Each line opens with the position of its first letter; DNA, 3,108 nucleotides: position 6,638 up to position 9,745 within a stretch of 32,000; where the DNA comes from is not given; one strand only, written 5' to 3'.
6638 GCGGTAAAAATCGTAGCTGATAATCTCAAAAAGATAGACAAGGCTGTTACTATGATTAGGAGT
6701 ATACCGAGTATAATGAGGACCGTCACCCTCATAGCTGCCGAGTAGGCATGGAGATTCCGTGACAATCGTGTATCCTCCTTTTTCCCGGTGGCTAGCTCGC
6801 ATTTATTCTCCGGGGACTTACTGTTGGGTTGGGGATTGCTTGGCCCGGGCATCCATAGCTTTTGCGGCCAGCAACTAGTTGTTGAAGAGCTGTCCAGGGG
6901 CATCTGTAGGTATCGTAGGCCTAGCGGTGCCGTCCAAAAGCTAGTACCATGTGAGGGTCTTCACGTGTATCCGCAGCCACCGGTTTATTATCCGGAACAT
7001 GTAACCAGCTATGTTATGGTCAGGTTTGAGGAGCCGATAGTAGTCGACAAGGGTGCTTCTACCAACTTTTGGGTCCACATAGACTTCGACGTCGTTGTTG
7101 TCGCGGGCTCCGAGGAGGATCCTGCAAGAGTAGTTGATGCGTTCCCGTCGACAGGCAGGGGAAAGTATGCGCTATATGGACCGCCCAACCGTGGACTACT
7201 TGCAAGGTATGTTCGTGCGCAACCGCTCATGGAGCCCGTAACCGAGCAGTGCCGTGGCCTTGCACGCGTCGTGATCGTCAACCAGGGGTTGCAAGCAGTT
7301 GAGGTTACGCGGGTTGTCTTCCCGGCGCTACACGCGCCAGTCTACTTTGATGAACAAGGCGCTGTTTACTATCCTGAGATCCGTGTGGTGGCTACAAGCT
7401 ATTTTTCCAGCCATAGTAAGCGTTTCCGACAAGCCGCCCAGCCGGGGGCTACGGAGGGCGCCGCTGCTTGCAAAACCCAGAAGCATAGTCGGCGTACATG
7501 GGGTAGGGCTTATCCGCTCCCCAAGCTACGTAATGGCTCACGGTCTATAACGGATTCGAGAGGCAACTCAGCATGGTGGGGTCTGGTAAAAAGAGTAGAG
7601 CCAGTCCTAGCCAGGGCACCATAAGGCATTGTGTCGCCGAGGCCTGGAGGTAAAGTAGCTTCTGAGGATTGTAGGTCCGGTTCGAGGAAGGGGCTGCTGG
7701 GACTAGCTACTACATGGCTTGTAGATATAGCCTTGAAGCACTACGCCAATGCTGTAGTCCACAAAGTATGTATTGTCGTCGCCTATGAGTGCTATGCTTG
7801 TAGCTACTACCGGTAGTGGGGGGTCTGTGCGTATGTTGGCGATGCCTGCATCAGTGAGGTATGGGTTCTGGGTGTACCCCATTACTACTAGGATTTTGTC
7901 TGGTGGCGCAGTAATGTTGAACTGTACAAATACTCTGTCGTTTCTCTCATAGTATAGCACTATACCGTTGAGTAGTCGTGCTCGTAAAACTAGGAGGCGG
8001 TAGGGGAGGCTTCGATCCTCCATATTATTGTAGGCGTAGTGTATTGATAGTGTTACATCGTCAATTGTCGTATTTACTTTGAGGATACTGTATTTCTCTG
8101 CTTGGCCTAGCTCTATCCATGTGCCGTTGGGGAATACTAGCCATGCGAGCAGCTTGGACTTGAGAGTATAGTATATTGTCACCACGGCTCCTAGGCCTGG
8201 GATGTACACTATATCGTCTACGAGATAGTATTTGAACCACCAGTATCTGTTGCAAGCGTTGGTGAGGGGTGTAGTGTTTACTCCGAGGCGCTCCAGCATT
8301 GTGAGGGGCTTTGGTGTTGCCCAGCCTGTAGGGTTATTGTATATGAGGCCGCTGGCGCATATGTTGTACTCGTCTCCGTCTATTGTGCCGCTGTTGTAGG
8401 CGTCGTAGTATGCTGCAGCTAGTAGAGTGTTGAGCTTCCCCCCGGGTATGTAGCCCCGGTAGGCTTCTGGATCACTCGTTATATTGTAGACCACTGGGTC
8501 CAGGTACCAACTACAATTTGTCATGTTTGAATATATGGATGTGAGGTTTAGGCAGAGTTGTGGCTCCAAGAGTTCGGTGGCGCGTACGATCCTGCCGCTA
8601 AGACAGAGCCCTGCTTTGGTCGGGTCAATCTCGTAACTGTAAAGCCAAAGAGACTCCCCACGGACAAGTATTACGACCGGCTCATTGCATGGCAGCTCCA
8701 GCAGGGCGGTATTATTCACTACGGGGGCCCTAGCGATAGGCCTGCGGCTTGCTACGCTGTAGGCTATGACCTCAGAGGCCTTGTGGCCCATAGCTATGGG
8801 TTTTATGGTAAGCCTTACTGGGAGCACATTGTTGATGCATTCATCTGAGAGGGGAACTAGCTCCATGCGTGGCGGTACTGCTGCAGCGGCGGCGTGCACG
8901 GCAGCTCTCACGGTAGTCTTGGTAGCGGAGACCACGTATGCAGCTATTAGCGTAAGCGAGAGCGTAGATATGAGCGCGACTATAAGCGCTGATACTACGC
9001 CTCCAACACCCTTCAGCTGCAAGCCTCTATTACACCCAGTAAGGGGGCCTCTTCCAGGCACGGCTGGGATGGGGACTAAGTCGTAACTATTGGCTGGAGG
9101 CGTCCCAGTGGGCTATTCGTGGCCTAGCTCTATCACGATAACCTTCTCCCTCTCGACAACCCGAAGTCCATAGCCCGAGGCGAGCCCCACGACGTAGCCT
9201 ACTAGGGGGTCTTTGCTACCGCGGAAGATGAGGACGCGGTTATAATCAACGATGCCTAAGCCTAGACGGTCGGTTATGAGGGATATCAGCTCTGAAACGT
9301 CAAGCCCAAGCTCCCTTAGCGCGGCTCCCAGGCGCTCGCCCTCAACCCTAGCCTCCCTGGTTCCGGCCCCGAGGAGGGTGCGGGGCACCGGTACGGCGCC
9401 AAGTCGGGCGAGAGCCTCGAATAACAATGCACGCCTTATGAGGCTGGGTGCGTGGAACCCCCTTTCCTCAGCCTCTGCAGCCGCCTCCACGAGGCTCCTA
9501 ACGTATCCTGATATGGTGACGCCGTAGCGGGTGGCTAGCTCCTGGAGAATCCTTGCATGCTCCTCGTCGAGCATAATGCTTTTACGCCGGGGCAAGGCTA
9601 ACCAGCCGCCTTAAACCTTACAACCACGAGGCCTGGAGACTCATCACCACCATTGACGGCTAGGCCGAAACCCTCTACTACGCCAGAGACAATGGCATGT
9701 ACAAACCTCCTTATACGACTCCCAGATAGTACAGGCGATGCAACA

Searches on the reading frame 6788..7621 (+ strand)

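Call 97: search_protein_families(library=pfam, proteins=[window:6788-7621:+], max_evalue=0.00001)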
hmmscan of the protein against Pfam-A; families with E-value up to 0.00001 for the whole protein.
window:6788-7621:+ (278 aa): 1 family
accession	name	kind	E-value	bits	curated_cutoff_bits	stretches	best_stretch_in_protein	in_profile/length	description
PF04254.18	DUF432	-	3.7e-34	118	21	1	65-187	1-123/123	Protein of unknown function (DUF432)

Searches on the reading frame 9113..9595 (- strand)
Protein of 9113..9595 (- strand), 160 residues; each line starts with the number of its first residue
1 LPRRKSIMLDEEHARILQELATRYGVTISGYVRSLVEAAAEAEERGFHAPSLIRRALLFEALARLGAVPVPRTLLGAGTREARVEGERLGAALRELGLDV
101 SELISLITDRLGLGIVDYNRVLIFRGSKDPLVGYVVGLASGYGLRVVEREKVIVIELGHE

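Call 28: search_protein_families(library=ncbifam, proteins=[window:9113-9595:-], max_evalue=0.01)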
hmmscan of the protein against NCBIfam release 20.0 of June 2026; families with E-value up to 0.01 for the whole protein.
window:9113-9595:- (160 aa): 0 families

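Call 83: search_solved_structures(query=A6, max_evalue=1)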
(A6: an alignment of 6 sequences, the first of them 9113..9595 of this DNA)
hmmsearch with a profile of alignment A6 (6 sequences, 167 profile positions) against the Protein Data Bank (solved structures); distinct sequences matched with E-value up to 1: 6.
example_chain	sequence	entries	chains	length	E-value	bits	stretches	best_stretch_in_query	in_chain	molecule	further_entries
1b28_A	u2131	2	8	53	0.054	16.6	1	12-45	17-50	PROTEIN (REGULATORY PROTEIN ARC) | ARC REPRESSOR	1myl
7nyw_I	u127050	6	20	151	0.12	15.4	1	3-43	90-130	Macrodomain Ter protein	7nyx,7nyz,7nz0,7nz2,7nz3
3vea_B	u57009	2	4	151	0.18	14.9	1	3-43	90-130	Macrodomain Ter protein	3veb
4d8j_B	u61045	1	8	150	0.26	14.3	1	3-47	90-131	Macrodomain Ter protein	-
7bqq_A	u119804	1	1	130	0.61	13.1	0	12-46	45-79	Gogy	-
6y16_A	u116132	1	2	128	0.87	12.6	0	78-116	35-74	Amino acid ABC transporter, periplasmic amino acid-binding protein,Amino acid ABC transpor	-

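Call 84: search_protein_families(library=pfam, alignment_id=A6, max_evalue=1)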
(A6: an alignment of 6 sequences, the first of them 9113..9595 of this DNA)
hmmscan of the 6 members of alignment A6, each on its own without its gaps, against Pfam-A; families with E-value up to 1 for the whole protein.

A. member 1, window:9113-9595:- (160 aa): 4 families
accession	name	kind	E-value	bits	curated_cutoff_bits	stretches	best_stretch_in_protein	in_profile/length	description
PF21983.2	NikA-like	-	0.039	14.5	27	1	6-35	8-37/72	Mobilization protein NikA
PF13467.12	RHH_4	-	0.053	14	25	1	5-58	13-64/67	Ribbon-helix-helix domain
PF19807.5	DUF6290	-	0.13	12.9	27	1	6-40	5-39/72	Family of unknown function (DUF6290)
PF01402.27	RHH_1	-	0.86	10.1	20.5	0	6-37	3-34/39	Ribbon-helix-helix protein, copG family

B. families by the number of members that match (of 6 scanned): 11 families
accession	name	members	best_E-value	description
PF21983.2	NikA-like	5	0.032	Mobilization protein NikA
PF19807.5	DUF6290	4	0.0042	Family of unknown function (DUF6290)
PF01402.27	RHH_1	3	0.00017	Ribbon-helix-helix protein, copG family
PF12441.14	CopG_antitoxin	3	0.012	CopG antitoxin of type II toxin-antitoxin system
PF12651.13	RHH_3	2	0.00026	Ribbon-helix-helix domain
PF22513.2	FitA-like_RHH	2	0.011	Antitoxin FitA-like, ribbon-helix-helix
PF13467.12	RHH_4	2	0.025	Ribbon-helix-helix domain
PF17414.8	MatP_C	2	0.052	MatP C-terminal ribbon-helix-helix domain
PF07878.17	RHH_5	1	0.0013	CopG-like RHH_1 or ribbon-helix-helix domain, RHH_5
PF04760.21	IF2_N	1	0.2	Translation initiation factor IF-2, N-terminal region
PF07704.17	PSK_trans_fac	1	0.54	Rv0623-like transcription factor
